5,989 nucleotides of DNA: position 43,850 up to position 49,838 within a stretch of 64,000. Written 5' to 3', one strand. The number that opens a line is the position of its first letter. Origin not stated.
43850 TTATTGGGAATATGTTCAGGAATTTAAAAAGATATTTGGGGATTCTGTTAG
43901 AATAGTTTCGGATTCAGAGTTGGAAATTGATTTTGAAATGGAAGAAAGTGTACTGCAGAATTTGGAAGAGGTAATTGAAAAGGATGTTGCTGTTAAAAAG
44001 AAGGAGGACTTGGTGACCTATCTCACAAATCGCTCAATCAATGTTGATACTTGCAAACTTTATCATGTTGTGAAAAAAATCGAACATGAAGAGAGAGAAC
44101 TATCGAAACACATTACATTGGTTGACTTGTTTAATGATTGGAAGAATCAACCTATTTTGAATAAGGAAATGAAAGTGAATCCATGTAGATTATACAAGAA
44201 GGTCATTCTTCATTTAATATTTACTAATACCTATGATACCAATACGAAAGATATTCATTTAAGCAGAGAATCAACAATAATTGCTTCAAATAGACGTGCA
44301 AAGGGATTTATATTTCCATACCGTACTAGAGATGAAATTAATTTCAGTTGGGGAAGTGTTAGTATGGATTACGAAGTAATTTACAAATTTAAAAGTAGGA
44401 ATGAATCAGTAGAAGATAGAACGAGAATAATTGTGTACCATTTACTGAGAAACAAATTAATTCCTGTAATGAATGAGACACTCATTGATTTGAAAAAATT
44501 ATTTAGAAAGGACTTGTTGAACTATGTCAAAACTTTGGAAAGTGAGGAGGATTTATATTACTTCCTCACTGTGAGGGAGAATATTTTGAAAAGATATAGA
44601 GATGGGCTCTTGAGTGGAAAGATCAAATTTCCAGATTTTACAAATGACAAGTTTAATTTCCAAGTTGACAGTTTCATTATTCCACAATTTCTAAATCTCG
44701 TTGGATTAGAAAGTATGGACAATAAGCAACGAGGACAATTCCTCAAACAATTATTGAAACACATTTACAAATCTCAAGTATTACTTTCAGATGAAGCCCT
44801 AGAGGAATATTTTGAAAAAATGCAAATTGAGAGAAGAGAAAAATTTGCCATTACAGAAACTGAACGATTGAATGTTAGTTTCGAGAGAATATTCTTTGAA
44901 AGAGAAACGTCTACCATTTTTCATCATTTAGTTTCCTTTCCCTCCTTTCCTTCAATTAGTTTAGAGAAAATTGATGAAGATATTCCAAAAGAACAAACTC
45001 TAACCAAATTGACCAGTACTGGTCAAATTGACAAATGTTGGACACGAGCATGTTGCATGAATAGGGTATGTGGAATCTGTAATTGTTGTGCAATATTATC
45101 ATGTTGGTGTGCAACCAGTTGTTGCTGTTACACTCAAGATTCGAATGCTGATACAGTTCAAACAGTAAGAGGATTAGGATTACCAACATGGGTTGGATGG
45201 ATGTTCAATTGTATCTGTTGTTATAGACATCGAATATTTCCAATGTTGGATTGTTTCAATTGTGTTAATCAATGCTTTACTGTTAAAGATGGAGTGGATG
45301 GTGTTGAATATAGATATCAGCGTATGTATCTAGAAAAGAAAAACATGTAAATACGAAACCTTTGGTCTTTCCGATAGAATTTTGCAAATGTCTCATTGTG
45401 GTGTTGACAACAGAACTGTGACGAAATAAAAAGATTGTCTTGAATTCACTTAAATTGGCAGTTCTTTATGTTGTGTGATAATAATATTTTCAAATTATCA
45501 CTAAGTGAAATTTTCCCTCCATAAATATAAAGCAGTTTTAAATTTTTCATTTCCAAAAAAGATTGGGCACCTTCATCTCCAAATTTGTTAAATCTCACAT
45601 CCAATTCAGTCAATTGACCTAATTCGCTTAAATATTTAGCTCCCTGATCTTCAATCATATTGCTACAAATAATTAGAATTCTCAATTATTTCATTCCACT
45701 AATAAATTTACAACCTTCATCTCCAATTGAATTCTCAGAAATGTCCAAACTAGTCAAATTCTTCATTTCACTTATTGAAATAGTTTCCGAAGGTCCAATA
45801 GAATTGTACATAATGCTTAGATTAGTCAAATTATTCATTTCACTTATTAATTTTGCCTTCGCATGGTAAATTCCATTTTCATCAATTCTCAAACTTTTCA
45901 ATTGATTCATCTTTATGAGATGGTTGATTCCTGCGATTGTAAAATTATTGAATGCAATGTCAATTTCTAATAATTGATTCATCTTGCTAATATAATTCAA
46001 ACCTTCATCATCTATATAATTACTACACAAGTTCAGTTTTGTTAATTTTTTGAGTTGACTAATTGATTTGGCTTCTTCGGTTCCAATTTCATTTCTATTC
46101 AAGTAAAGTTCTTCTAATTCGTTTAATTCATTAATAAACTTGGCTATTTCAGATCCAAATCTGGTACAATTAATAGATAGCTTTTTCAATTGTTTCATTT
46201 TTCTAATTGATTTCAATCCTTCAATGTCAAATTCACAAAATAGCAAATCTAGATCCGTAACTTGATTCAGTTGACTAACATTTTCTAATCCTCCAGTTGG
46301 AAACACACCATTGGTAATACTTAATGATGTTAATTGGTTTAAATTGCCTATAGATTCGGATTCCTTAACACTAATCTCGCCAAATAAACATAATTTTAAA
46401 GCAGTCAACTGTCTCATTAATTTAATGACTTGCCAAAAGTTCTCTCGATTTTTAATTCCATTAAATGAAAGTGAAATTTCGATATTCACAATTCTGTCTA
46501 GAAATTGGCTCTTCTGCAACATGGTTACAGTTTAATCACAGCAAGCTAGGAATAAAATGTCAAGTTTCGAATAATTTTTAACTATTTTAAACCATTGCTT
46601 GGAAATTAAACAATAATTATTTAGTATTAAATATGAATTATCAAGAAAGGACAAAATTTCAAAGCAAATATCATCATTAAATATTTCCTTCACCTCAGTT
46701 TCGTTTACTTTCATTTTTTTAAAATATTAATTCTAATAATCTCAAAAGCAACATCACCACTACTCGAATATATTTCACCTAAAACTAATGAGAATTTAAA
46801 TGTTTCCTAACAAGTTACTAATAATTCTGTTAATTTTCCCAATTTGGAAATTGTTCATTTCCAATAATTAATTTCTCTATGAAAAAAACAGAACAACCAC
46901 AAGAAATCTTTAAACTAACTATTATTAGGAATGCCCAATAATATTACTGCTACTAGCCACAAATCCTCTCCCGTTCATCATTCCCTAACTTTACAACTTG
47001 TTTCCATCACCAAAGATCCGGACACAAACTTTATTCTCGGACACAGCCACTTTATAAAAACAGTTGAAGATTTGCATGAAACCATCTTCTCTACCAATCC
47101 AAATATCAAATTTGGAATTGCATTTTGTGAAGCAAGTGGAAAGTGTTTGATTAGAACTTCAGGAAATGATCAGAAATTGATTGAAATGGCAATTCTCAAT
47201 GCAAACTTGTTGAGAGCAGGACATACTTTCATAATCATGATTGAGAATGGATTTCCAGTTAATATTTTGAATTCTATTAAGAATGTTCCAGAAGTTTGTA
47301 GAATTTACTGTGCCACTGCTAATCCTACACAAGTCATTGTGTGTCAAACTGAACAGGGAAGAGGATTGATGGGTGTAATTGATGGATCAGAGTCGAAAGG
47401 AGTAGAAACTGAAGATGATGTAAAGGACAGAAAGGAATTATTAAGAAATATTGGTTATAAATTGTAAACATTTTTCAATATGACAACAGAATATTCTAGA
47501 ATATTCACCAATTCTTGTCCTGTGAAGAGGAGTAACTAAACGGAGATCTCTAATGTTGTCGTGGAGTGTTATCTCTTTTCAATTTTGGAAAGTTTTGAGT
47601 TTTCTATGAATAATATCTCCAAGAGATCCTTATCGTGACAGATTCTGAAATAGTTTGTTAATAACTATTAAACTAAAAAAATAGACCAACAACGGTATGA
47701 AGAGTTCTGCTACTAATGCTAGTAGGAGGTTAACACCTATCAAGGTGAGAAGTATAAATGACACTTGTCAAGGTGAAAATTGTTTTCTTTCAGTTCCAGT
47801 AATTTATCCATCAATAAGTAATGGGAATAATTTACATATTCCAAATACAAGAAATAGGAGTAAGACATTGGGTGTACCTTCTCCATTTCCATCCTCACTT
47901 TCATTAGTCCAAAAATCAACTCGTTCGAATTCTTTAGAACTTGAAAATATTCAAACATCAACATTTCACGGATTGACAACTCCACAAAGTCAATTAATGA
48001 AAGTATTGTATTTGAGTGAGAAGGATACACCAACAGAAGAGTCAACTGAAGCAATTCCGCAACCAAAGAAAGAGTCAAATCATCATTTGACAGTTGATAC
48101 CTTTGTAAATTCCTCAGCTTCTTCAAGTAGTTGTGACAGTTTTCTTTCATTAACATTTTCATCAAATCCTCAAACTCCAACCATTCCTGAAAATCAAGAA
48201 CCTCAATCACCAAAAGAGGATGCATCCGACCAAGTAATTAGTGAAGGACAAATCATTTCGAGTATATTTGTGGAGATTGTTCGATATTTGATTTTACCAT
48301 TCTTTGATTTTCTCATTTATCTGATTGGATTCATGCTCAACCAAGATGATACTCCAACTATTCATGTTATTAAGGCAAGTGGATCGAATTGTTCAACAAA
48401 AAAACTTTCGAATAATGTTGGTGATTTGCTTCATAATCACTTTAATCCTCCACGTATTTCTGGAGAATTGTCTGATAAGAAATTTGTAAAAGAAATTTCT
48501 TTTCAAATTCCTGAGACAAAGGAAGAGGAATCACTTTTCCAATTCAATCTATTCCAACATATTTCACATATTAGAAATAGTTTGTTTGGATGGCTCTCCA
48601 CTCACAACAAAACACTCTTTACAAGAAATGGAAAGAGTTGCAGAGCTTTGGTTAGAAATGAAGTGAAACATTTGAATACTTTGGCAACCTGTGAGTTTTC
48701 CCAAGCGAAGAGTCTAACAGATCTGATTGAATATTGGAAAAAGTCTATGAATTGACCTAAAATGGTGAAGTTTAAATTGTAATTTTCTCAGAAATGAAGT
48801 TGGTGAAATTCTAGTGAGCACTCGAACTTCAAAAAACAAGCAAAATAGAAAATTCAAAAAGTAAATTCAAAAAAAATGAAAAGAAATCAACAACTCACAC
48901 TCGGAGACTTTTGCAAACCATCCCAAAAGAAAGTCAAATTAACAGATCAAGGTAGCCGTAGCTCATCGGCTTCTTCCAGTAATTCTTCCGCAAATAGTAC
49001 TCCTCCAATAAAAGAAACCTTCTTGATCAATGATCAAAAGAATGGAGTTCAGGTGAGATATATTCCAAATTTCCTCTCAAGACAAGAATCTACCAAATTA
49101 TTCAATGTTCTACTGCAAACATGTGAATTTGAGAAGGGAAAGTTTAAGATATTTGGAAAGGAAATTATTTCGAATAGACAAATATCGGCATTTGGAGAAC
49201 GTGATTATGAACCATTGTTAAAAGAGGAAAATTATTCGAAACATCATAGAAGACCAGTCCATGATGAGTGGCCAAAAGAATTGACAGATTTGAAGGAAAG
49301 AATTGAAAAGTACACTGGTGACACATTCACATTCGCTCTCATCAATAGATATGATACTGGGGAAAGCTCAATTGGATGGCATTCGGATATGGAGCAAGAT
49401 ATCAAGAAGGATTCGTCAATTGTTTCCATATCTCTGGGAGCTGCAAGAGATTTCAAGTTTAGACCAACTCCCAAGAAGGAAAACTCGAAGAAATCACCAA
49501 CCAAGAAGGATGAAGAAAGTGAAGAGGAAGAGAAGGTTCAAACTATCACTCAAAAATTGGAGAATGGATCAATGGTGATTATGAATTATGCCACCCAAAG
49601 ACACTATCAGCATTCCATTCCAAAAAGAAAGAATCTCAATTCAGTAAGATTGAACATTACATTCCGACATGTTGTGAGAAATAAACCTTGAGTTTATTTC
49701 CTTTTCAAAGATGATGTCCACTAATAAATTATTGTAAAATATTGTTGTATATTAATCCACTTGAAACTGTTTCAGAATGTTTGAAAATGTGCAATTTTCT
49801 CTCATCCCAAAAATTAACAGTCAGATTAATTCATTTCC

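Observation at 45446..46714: F-box/LRR gene with two in-frame TAA codons, one at a conserved Gln position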

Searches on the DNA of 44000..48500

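Call 33: search_rna_families(source=window, start=44000, end=48500, threshold=evalue, max_evalue=1)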
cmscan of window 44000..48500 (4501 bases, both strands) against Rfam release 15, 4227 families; matches with E-value up to 1: 3.
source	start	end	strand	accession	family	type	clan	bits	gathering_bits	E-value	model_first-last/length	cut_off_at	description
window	44737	44792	-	RF03884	mir-725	Gene; miRNA;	-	22.8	76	0.22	1-56/56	no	mir-725 microRNA precursor family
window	45862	45917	-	RF01306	sR52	Gene; snRNA; snoRNA; CD-box;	-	19.3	50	0.91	1-60/60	no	Small nucleolar RNA sR52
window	46974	47038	-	RF01905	HOTAIR_2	Gene; lncRNA;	-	17.8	60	0.61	1-69/69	no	HOTAIR conserved region 2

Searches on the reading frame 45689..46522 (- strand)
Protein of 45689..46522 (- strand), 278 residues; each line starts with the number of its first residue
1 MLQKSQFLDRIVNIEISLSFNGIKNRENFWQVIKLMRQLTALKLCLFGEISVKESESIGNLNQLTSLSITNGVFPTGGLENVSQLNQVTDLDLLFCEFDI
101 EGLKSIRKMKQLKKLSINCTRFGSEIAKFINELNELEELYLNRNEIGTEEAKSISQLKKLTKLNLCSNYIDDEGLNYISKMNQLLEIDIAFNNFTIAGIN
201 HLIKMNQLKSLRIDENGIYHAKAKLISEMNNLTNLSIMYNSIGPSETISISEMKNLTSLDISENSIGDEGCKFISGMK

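Call 13: list_cluster_members(proteins=[window:45689-46522:-, window:45449-45685:-, window:46535-46714:-, window:45689-46531:-])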
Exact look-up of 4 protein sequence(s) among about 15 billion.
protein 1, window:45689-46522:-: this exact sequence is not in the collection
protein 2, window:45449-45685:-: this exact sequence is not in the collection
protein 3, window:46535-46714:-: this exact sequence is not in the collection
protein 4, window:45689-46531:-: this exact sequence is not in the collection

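Call 34: search_protein_representatives(protein=window:45689-46522:-)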
Query: 278 residues. Proteins with E-value up to 0.001 (for the whole library): 28924; up to 1e-10: 5350; up to 1e-30: 136. The best 150 are listed.
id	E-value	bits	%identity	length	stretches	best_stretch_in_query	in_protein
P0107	1.3e-99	349.2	27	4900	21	66-267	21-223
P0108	4.3e-86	304.9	27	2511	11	66-277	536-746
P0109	1.6e-73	263.8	36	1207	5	80-275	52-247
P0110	7.3e-68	245.2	34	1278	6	94-276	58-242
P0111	5.4e-64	232.6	33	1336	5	118-275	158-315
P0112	6.2e-64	232.4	27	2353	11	78-240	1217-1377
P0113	4.2e-62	226.4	35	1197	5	85-277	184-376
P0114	3.1e-59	217.0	30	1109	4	127-275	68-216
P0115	6.2e-59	216.0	36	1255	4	110-275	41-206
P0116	7.1e-59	215.8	41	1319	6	151-275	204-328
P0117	3.6e-57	210.2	29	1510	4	91-272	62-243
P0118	1.2e-55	205.2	31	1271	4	131-275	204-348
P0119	3.8e-55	203.6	33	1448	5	80-275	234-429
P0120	4.0e-54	200.2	32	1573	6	63-274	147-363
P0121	4.7e-51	190.2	33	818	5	89-275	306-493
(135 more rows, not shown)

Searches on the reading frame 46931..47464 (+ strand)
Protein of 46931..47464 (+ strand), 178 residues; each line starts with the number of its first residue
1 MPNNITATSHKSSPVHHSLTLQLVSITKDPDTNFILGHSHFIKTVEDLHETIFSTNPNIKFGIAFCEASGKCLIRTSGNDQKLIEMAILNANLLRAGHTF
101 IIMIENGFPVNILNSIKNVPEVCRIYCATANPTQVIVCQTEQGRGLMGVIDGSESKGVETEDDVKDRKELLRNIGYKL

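Call 8: find_encoding_contigs(protein=window:46931-47464:+, flank=10000, max_places=4)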
Protein seq(178 aa) (178 aa): no gene with exactly this product is on record in the collection.

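Call 49: search_protein_families(library=pfam, proteins=[window:46931-47464:+], max_evalue=0.01)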
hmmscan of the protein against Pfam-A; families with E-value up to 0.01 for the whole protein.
window:46931-47464:+ (178 aa): 1 family
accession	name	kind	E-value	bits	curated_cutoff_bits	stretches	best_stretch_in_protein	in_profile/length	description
PF04008.19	Adenosine_kin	-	3.3e-74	248.2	25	1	24-177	1-154/154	Adenosine specific kinase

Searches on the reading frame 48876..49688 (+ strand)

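Call 49: search_protein_families(library=pfam, proteins=[window:48876-49688:+], max_evalue=0.01)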
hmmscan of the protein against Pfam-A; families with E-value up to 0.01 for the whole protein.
window:48876-49688:+ (271 aa): 1 family
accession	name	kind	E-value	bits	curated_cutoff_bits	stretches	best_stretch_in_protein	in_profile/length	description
PF13532.12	2OG-FeII_Oxy_2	-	1.6e-43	149.6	31.2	1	59-264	1-194/194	2OG-Fe(II) oxygenase superfamily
